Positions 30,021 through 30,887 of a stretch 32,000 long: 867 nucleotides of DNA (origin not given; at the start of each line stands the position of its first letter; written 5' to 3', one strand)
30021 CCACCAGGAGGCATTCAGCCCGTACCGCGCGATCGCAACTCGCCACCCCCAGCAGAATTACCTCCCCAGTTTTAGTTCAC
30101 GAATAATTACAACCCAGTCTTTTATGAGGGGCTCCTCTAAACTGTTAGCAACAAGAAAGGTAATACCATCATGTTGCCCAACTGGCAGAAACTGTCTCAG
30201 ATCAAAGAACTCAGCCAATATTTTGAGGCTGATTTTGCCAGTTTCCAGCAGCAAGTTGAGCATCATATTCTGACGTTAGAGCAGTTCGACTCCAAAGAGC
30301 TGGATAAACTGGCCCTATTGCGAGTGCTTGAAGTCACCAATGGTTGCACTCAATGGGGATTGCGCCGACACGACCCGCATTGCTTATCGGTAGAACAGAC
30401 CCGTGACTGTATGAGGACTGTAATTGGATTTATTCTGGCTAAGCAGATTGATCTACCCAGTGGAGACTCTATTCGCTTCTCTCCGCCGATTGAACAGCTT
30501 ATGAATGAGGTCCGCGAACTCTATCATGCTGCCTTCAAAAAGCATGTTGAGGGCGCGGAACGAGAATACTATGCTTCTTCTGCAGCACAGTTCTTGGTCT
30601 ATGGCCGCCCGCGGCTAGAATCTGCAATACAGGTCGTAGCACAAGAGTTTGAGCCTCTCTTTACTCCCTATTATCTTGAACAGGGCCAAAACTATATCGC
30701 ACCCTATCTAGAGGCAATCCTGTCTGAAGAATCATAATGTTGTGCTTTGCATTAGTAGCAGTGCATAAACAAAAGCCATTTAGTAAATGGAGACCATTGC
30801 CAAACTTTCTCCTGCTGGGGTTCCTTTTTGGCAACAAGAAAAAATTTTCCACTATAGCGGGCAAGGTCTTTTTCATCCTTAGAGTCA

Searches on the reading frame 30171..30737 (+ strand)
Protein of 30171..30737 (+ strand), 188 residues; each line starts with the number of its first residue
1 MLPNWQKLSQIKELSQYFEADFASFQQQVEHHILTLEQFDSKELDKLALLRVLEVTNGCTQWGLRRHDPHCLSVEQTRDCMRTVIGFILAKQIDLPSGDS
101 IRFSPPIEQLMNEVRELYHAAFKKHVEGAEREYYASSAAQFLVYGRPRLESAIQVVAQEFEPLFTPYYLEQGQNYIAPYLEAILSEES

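Call 3: search_protein_families(library=pfam, proteins=[window:30171-30737:+], max_evalue=0.01)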
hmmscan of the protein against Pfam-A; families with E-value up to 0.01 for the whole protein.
window:30171-30737:+ (188 aa): 0 families

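Call 8: search_protein_families(library=ncbifam, proteins=[window:30171-30737:+], max_evalue=0.01)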
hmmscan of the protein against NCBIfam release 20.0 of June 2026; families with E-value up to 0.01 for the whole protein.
window:30171-30737:+ (188 aa): 0 families

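Call 9: search_protein_families(library=phrogs, proteins=[window:30171-30737:+], max_evalue=0.01)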
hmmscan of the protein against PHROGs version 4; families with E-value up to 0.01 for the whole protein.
window:30171-30737:+ (188 aa): 1 family
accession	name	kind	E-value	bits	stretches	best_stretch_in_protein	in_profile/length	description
phrog_3318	-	unknown function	1.1e-32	114.6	1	43-179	22-158/162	-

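Call 74: search_protein_families(library=padloc, proteins=[window:30171-30737:+], max_evalue=0.001)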
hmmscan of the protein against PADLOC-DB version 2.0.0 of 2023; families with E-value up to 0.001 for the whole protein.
window:30171-30737:+ (188 aa): 0 families
